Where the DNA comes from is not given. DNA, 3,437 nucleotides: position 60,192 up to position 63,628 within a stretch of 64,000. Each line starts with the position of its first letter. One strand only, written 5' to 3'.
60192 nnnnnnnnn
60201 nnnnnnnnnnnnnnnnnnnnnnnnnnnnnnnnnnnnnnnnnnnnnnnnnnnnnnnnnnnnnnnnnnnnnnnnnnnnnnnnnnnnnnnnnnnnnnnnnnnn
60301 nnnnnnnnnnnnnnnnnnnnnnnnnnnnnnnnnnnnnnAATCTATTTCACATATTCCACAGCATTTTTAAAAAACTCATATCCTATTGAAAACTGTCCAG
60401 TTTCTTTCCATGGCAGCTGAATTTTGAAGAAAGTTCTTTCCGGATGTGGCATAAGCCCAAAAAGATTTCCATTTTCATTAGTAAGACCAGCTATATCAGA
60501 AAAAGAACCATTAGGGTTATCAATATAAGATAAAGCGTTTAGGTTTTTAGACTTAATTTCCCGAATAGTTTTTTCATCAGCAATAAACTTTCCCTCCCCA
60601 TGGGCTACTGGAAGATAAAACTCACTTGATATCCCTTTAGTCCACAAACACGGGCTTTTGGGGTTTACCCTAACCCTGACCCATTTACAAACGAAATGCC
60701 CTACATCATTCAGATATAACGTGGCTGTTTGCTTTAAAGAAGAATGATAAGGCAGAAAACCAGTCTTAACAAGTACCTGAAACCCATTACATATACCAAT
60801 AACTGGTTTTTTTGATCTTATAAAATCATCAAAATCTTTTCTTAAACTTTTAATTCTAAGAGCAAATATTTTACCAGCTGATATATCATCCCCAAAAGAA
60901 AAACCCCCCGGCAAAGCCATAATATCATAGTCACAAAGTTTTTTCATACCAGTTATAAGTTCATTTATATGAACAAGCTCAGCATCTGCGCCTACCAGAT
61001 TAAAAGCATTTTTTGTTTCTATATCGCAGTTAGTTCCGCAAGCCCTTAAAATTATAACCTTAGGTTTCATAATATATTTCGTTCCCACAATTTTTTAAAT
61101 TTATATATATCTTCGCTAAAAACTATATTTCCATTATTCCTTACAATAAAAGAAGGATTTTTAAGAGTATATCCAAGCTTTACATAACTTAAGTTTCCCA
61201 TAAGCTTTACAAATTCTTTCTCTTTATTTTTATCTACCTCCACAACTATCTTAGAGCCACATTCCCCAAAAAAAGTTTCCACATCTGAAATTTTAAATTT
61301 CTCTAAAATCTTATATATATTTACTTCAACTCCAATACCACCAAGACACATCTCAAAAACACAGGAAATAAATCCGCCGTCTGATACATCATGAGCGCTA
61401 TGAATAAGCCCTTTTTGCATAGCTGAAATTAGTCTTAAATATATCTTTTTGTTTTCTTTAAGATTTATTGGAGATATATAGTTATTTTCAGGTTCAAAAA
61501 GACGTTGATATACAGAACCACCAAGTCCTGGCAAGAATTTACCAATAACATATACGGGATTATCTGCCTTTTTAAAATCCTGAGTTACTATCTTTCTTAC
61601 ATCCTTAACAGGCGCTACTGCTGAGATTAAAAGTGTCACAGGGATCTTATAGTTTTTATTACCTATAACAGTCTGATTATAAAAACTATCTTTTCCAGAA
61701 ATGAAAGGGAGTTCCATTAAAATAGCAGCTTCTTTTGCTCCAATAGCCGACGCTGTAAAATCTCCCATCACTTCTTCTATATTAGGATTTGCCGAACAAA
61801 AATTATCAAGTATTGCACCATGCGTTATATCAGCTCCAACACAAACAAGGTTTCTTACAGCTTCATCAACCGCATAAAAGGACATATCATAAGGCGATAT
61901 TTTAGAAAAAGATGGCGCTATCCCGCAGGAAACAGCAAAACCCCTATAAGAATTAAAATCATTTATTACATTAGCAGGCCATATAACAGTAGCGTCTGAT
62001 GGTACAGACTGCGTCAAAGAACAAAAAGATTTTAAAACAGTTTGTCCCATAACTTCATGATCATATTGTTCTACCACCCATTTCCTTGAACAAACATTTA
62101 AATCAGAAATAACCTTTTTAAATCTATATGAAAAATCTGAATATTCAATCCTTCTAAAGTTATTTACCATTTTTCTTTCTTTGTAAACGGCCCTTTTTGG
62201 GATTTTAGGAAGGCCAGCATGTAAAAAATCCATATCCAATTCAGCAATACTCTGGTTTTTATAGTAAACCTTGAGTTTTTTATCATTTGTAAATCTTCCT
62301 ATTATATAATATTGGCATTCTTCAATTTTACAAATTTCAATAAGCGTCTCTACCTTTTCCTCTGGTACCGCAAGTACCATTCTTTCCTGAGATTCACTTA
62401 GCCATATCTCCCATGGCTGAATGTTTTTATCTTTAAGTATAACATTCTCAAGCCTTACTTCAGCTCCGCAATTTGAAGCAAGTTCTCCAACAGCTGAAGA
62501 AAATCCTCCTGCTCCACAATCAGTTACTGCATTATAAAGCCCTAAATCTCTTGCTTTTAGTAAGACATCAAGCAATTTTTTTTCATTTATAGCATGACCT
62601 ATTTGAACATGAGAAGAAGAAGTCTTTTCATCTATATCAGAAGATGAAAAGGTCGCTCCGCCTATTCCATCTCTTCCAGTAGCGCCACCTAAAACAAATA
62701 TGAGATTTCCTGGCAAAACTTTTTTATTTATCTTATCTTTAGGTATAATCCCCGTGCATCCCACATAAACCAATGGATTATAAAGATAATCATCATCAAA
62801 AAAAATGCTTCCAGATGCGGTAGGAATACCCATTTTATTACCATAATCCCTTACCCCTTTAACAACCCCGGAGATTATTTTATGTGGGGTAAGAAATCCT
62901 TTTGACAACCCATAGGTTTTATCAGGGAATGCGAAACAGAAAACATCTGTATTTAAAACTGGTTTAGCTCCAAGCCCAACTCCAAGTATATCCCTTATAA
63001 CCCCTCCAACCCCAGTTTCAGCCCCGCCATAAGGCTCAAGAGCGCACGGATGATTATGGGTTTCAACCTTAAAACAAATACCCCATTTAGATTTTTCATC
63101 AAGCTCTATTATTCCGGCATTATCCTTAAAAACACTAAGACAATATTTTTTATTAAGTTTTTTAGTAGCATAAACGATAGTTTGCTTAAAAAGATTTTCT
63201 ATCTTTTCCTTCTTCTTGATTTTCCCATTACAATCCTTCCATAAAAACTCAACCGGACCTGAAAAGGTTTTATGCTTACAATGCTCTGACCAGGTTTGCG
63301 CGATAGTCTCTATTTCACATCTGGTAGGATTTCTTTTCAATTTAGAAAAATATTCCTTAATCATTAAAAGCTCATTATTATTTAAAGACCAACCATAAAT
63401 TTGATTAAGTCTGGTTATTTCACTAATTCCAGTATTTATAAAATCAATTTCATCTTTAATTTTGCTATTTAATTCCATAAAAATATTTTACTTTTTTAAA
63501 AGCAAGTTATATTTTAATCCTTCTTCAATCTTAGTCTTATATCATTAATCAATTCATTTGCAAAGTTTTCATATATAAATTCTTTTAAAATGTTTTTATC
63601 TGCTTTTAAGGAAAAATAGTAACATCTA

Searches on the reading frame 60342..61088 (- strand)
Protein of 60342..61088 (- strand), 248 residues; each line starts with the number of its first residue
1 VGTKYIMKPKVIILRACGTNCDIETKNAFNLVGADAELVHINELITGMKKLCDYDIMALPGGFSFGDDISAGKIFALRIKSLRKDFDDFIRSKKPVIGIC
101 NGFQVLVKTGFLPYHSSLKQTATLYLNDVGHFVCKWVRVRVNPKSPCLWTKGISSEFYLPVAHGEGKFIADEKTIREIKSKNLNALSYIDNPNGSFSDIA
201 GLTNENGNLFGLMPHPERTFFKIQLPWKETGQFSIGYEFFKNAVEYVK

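Call 13: search_protein_families(library=pfam, proteins=[window:60342-61088:-], max_evalue=0.00001)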
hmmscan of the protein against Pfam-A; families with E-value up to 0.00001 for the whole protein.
window:60342-61088:- (248 aa): 2 families
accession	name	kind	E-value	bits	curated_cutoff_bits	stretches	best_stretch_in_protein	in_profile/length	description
PF13507.12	GATase_5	-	6.3e-68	229.1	27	1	8-247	1-260/260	CobB/CobQ-like glutamine amidotransferase domain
PF07685.20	GATase_3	-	3.6e-06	27.2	27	1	49-111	35-93/196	CobB/CobQ-like glutamine amidotransferase domain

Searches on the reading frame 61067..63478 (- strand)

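Call 8: search_protein_families(library=pfam, proteins=[window:61067-63478:-], max_evalue=0.001)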
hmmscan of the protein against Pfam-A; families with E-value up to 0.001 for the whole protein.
window:61067-63478:- (803 aa): 4 families
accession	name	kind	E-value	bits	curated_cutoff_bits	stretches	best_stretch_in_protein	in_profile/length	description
PF02769.27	AIRS_C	-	3.8e-50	170.5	23.1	2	256-407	2-156/156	AIR synthase related protein, C-terminal domain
PF00586.29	AIRS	-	2.1e-25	89.7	24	2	119-245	2-112/112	AIR synthase related protein, N-terminal domain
PF18072.6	FGAR-AT_linker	-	3.3e-17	63.1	26.6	1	22-70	2-50/50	Formylglycinamide ribonucleotide amidotransferase linker domain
PF22689.1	FGAR-AT_PurM_N-like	-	0.00018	21.8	27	1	467-623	4-160/160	FGAR-AT PurM_N-like domain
